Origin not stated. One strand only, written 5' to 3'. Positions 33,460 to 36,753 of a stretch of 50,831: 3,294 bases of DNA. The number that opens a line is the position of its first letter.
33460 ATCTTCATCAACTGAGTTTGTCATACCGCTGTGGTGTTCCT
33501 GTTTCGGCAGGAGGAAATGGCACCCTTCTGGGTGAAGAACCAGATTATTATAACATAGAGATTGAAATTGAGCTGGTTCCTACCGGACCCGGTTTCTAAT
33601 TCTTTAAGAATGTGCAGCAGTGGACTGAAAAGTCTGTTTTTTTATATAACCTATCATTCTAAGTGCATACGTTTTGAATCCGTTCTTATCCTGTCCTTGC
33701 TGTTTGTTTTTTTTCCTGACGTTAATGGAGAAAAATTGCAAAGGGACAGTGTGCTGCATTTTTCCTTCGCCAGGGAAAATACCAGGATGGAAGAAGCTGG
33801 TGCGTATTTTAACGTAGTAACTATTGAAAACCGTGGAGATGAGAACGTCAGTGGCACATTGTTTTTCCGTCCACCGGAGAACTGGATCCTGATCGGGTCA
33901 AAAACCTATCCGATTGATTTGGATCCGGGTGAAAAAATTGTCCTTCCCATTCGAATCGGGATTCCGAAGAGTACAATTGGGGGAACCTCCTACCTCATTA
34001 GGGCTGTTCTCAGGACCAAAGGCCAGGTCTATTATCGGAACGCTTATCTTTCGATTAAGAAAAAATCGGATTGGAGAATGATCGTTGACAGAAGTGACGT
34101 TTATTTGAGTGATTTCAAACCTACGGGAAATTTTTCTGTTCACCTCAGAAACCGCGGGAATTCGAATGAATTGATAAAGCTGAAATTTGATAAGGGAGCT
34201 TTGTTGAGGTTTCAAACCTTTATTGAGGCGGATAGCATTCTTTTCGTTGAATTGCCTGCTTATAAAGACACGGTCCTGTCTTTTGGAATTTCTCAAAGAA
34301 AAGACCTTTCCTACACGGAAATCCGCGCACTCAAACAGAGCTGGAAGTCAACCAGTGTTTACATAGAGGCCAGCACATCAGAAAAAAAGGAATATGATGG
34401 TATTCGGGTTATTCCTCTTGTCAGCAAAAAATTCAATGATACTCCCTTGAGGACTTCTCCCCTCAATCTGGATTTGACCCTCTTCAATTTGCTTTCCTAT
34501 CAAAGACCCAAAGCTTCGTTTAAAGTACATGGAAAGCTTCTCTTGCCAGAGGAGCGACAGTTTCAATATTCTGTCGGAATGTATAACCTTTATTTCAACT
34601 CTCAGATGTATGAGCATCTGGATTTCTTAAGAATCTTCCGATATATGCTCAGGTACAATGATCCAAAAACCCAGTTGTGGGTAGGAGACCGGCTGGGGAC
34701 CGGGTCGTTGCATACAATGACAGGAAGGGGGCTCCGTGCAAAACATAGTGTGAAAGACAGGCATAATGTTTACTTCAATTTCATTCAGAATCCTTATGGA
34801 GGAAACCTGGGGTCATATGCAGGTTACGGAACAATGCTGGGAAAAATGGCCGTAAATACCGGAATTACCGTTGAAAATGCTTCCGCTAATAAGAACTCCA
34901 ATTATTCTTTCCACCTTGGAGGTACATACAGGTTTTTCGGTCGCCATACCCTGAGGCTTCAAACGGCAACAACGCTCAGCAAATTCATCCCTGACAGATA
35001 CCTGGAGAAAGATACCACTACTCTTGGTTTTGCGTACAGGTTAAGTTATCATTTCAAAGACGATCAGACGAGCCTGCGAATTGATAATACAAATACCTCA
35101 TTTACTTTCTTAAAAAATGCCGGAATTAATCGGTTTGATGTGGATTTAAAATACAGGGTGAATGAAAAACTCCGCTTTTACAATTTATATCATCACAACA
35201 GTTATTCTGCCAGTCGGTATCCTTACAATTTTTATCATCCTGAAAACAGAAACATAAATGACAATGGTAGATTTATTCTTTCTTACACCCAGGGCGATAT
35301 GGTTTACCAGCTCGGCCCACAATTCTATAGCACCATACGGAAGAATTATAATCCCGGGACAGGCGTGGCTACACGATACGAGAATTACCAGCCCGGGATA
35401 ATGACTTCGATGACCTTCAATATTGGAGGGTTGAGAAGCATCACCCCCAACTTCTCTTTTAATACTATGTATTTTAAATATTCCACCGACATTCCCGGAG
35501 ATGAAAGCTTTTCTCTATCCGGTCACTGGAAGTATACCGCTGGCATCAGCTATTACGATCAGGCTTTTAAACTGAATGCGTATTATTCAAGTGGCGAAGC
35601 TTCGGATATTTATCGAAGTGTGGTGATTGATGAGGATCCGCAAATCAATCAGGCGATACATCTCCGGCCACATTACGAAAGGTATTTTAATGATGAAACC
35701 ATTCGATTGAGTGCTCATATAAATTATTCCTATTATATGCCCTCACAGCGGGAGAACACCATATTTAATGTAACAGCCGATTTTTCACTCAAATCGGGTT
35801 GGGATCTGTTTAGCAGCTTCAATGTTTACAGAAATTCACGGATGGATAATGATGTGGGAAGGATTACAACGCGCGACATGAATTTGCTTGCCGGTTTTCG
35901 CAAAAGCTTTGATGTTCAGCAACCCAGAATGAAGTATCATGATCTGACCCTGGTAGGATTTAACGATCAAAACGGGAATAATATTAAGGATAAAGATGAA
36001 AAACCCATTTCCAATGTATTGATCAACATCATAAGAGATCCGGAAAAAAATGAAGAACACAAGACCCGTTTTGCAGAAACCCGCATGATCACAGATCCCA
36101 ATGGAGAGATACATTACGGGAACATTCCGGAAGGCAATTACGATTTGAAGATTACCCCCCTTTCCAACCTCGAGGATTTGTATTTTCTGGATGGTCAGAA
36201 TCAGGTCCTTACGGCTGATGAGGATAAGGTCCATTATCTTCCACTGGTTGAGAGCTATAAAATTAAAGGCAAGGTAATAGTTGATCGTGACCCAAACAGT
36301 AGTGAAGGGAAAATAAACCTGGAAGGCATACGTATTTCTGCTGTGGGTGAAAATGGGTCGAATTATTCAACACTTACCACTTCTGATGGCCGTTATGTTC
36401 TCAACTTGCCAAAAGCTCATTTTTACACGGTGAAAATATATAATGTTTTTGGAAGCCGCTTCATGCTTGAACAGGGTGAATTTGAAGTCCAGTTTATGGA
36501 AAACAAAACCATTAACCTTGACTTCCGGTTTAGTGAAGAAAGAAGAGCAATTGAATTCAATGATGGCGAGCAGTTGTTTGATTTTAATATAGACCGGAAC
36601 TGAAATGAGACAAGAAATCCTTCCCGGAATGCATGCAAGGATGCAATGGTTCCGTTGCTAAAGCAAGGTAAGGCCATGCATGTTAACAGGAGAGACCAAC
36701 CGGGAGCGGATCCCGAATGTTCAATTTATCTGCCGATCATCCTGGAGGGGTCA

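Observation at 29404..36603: Divergent six-gene envelope locus with a chaperone-usher-like parts list but no recognisable pilus family (candidate undescribed surface-assembly system)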

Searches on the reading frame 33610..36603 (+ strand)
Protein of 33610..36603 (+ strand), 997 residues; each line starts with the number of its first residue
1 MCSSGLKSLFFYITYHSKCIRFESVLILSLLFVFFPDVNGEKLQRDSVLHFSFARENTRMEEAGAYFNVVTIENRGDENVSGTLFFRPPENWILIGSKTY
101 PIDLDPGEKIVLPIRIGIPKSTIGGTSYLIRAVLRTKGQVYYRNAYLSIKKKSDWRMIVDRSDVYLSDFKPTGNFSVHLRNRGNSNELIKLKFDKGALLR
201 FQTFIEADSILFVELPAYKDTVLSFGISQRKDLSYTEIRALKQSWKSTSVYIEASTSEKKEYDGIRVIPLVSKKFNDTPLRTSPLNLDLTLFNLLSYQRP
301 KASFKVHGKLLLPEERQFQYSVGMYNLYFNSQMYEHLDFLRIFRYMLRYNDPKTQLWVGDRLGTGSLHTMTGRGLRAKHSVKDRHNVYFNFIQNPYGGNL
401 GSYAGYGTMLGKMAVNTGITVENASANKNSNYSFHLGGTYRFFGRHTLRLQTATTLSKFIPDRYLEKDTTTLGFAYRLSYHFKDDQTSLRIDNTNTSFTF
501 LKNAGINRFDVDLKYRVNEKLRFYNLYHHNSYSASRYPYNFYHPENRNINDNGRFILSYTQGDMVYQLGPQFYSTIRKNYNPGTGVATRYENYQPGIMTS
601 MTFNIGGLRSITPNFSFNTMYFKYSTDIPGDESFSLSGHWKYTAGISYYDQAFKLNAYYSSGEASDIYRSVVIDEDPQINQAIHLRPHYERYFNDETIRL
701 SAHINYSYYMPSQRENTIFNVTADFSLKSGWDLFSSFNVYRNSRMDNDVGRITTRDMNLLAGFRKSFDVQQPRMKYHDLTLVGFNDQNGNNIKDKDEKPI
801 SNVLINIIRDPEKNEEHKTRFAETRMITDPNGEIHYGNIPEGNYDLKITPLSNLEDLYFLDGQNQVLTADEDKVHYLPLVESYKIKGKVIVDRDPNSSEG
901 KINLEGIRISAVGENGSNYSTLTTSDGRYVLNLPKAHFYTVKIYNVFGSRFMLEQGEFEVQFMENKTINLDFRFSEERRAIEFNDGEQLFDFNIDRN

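Call 3: search_protein_families(library=pfam, proteins=[window:33610-36603:+], max_evalue=1)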
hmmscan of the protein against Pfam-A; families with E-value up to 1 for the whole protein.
window:33610-36603:+ (997 aa): 6 families
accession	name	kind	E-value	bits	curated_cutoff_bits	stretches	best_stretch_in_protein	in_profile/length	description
PF17210.9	SdrD_B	-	2.6e-07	31.2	29.7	1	784-872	8-88/112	SdrD B-like domain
PF13620.12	CarboxypepD_reg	-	2.7e-07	31.3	32.3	2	904-943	14-54/82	Carboxypeptidase regulatory-like domain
PF10794.15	DUF2606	-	0.00033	20.9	25.4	1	792-849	52-109/134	Protein of unknown function (DUF2606)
PF17802.7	SpaA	-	0.0008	20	23.1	1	793-847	9-57/91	Prealbumin-like fold domain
PF13283.12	NfrA_C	-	0.088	12.8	25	0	462-490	75-103/173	Bacteriophage N adsorption protein A C-term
PF10633.15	NPCBM_assoc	-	0.1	13.2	24.4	1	81-135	23-76/78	NPCBM-associated, NEW3 domain of alpha-galactosidase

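Call 4: search_protein_families(library=ncbifam, proteins=[window:33610-36603:+], max_evalue=1)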
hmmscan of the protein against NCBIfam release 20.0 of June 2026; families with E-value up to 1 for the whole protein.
window:33610-36603:+ (997 aa): 1 family
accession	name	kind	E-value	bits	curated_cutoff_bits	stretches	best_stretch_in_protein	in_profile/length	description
TIGR04134.1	lipo_with_rSAM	hypoth_equivalog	0.03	14.3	39.8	1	792-846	46-102/150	radical SAM-associated putative lipoprotein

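Call 5: search_solved_structures(query=window:33610-36603:+, max_evalue=10, show_alignments=2)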
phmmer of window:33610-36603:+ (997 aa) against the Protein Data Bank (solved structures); distinct sequences matched with E-value up to 10: 0.

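Call 7: find_homologous_proteins(query=window:33610-36603:+, max_evalue=0.001)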
Query window:33610-36603:+ (997 aa): 26 proteins with E <= 0.001 among 8000 candidates.
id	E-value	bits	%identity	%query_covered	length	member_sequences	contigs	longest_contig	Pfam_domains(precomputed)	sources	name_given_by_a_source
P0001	0.0e+0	2290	100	100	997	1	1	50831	PF13620.13,PF17210.10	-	-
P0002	0.0e+0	1993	86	100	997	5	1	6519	PF13620.13,PF17210.10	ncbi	-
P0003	0.0e+0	1890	83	97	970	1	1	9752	PF13620.13,PF17210.10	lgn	-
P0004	0.0e+0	1681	73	96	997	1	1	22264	PF17210.10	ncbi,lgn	-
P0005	0.0e+0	1299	57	95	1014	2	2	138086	PF13620.13,PF17210.10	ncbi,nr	ncbi:MAG: hypothetical protein K9H49_04610 [Bacteroidales bacterium]|nr:hypothetical protein [Bacter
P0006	0.0e+0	1289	58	94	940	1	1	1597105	PF13620.13,PF17210.10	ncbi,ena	-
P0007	0.0e+0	1281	57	95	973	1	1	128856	PF13620.13,PF17210.10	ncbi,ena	-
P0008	0.0e+0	1255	54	98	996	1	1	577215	PF13620.13,PF17210.10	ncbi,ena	-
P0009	0.0e+0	1238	56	95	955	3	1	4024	PF17802.8,PF13620.13,PF17210.10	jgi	-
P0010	0.0e+0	1184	54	98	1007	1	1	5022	PF13620.13,PF17210.10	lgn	-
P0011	0.0e+0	1182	53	99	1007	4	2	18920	PF13620.13,PF17210.10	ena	-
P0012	0.0e+0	1166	51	98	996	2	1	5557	PF13620.13,PF17210.10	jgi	-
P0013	0.0e+0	1160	53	97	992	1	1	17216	PF13620.13,PF17210.10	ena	-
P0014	0.0e+0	1140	50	97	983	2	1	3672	PF13620.13,PF17210.10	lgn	-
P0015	0.0e+0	1138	51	95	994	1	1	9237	PF13620.13,PF17210.10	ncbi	-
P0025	5.4e-210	718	37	97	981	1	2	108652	-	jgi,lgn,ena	-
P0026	2.0e-113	399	28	95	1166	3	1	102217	-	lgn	-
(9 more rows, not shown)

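Call 9: find_encoding_contigs(protein=P0026, flank=10000, max_places=3)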
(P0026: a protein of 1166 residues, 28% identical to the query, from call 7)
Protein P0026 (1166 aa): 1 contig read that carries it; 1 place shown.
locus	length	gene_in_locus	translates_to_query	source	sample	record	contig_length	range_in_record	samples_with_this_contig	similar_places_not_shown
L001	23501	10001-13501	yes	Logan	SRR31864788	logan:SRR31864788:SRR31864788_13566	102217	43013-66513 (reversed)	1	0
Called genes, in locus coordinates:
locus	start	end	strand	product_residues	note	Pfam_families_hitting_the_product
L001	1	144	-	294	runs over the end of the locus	PF17827:PrmC_N (weak), PF05175:MTS, PF06325:PrmA, PF13847:Methyltransf_31, PF08241:Methyltransf_11 (weak), PF08242:Methyltransf_12, PF13649:Methyltransf_25, PF01170:UPF0020 (weak), +2 more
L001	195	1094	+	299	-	PF27100:DcsG_N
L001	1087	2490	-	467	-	PF05970:PIF1, PF13245:AAA_19, PF13604:AAA_30, PF13538:UvrD_C_2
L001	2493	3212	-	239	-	PF10108:DNA_pol_B_exo2, PF13482:RNase_H_2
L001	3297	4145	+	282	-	PF13568:OMP_b-brl_2 (weak)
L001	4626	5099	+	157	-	PF13404:HTH_AsnC-type, PF13412:HTH_24, PF01037:AsnC_trans_reg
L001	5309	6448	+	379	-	PF01497:Peripla_BP_2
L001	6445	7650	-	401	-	-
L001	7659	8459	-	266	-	-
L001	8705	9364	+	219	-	-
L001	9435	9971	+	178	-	-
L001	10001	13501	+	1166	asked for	-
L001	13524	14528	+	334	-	PF01032:FecCD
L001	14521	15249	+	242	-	PF02463:SMC_N, PF00005:ABC_tran, PF13304:AAA_21 (weak)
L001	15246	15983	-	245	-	PF01925:TauE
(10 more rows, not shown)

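Call 10: find_encoding_contigs(protein=P0025, flank=10000, max_places=3)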
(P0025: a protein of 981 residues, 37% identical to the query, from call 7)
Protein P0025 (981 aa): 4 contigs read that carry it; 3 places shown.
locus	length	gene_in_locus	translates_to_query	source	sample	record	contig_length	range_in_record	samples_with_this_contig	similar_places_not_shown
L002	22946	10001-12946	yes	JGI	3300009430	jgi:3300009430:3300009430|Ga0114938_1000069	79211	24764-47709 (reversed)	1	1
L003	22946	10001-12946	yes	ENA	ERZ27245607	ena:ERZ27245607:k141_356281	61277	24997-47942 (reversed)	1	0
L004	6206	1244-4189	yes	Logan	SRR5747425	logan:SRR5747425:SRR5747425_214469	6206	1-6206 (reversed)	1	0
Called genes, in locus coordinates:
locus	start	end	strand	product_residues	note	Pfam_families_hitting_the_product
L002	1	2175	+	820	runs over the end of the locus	PF02129:Peptidase_S15 (weak), PF00326:Peptidase_S9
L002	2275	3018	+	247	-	PF02405:MlaE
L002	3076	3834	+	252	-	PF02463:SMC_N (faint), PF00005:ABC_tran, PF13304:AAA_21 (faint)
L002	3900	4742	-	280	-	PF00149:Metallophos, PF09587:PGA_cap (weak)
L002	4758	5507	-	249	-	PF02872:5_nucleotid_C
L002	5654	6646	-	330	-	PF01116:F_bP_aldolase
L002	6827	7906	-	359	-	PF01116:F_bP_aldolase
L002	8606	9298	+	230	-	-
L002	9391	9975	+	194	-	-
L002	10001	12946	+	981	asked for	-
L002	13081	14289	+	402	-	-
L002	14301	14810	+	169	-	-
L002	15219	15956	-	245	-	PF01884:PcrB, PF00977:His_biosynth (weak)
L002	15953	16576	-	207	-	PF01648:ACPS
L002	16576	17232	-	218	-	PF25593:GldD_lipo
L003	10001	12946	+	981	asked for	-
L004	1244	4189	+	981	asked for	-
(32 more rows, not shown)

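Call 14: search_solved_structures(query=A1, max_evalue=10, show_alignments=3)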
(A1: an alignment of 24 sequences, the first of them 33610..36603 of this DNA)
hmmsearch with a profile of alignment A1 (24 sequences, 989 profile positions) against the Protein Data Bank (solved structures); distinct sequences matched with E-value up to 10: 1.
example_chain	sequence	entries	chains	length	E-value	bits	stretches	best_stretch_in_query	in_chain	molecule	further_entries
4oq1_A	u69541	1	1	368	0.1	13.4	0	815-842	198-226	Cell wall surface anchor family protein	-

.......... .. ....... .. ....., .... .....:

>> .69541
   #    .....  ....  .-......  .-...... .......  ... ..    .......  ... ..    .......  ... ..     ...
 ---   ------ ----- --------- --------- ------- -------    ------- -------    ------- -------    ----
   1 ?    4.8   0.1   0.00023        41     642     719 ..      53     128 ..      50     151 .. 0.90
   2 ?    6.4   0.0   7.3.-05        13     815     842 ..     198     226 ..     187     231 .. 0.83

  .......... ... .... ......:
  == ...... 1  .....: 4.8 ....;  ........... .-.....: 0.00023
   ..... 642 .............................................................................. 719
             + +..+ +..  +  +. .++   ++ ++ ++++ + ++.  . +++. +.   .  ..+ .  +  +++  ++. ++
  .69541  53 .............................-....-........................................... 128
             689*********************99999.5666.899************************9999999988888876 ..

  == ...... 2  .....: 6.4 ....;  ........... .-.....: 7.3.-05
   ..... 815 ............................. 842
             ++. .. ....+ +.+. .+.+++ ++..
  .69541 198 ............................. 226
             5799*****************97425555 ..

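Call 18: find_encoding_contigs(protein=P0006, flank=8000, max_places=2)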
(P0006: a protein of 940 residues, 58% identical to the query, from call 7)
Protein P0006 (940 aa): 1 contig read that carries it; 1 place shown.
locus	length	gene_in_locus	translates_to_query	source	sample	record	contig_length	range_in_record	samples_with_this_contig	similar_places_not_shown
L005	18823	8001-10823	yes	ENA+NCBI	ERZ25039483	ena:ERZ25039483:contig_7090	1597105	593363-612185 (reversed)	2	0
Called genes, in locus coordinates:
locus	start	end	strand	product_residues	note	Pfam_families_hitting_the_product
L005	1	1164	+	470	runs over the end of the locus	PF00115:COX1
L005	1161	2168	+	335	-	PF02433:FixO, PF00034:Cytochrom_C, PF13442:Cytochrome_CBB3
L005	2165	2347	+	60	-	-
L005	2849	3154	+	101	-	-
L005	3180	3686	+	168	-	-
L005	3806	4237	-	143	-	-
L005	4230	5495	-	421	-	-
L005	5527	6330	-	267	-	-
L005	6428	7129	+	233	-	-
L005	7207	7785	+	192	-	-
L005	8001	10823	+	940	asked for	PF13620:CarboxypepD_reg (faint), PF17210:SdrD_B (faint)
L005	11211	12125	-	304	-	PF07470:Glyco_hydro_88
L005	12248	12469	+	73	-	-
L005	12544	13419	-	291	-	PF02311:AraC_binding (faint), PF07883:Cupin_2 (weak), PF12833:HTH_18, PF00165:HTH_AraC (weak)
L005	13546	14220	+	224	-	PF02607:B12-binding_2, PF02310:B12-binding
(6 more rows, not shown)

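Call 19: find_encoding_contigs(protein=P0008, flank=8000, max_places=2)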
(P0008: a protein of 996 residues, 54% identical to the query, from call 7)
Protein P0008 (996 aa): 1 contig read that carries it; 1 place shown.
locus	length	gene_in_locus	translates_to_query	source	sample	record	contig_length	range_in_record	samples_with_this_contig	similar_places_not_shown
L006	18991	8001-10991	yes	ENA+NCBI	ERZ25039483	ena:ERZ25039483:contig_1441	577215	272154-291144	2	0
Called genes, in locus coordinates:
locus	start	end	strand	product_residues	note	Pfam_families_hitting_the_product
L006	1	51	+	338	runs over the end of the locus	PF04616:Glyco_hydro_43, PF17851:GH43_C2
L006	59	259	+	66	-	-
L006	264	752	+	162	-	PF00702:Hydrolase, PF13419:HAD_2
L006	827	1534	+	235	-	-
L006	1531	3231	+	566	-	-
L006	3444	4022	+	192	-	PF00881:Nitroreductase (weak)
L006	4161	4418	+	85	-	-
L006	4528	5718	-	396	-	-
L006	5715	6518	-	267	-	PF06280:fn3_5 (faint)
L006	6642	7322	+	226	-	-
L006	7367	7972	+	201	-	-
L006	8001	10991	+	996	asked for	PF13620:CarboxypepD_reg (faint), PF17210:SdrD_B (weak)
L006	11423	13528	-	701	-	PF03572:Peptidase_S41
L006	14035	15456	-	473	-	PF12895:ANAPC3 (faint), PF13431:TPR_17 (faint), PF13432:TPR_16 (faint), PF07719:TPR_2 (faint), PF14559:TPR_19 (weak), PF00515:TPR_1 (weak), PF13414:TPR_11, PF16266:DUF4919, +8 more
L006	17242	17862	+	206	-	PF00884:Sulfatase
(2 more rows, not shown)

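Call 32: predict_structure(alignment_id=A1)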
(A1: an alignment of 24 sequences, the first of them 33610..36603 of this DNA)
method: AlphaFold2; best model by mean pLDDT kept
length: 997 residues; sequences in the alignment: 24
mean_pLDDT: 80.3   pTM: 0.55
mean pLDDT of the five models: 80.3, 77.1, 75.9, 72.5, 71.8
residues with pLDDT >= 90: 283; 70-90: 539; 50-70: 101; < 50: 74
segments of 3 or more residues with pLDDT < 50: 1-21, 29-46, 278-281, 538-540, 666-674, 980-997
pLDDT, mean of each block of 10 residues (from residue 1): 29 32 50 35 48 89 89 85 87 84 86 89 87 83 89 89 81 89 91 89 76 89 89 73 82 90 89 65 81 89 91 83 87 70 89 90 70 90 88 81 91 91 75 91 93 85 63 88 95 83 75 95 96 63 73 96 95 89 79 92 87 93 83 77 92 90 54 52 92 82 92 86 87 93 79 88 84 75 81 81 85 62 80 84 84 66 83 83 82 69 82 80 86 79 83 86 79 78 43 33
secondary structure, 60 per line:
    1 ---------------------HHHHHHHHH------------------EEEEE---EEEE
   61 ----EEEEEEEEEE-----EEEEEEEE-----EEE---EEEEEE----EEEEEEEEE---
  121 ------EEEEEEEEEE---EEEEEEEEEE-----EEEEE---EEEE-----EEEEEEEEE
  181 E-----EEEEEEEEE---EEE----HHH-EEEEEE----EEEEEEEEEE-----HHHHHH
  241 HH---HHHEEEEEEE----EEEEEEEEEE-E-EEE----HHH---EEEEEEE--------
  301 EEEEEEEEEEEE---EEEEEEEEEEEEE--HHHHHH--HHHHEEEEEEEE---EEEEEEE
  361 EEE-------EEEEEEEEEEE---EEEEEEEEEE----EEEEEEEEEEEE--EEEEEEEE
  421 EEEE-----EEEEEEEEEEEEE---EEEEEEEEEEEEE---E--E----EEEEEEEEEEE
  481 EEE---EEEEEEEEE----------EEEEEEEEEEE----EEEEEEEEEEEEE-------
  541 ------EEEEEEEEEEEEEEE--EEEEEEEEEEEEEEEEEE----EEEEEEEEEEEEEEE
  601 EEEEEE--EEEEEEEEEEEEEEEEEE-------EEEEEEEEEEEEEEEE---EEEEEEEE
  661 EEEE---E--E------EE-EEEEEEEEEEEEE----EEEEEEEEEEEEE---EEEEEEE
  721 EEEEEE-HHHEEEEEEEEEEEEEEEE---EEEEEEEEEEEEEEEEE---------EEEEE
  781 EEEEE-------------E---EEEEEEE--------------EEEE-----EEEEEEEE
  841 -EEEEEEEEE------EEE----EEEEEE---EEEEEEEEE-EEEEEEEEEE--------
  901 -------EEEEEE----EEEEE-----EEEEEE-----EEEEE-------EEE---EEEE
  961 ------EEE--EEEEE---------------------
elements in order (helices of 4 or more, strands of 3 or more residues): H22-30 E49-53 E57-60 E65-74 E80-87 E93-95 E99-104 E109-117 E127-136 E140-149 E155-159 E163-166 E172-181 E187-195 E199-201 E210-215 E220-229 H235-242 E249-255 E260-269 E273-275 E286-292 E301-312 E316-328 H331-336 H339-342 E343-350 E354-363 E371-381 E385-394 E399-410 E413-424 E430-442 E446-458 E470-483 E487-495 E506-516 E521-533 E547-561 E564-581 E586-606 E609-626 E634-649 E653-664 E681-693 E698-710 E714-726 E731-746 E750-766 E776-785 E803-809 E824-827 E833-840 E842-850 E857-859 E864-869 E873-881 E883-892 E908-913 E918-922 E928-933 E939-943 E951-953 E957-960 E967-969 E972-976
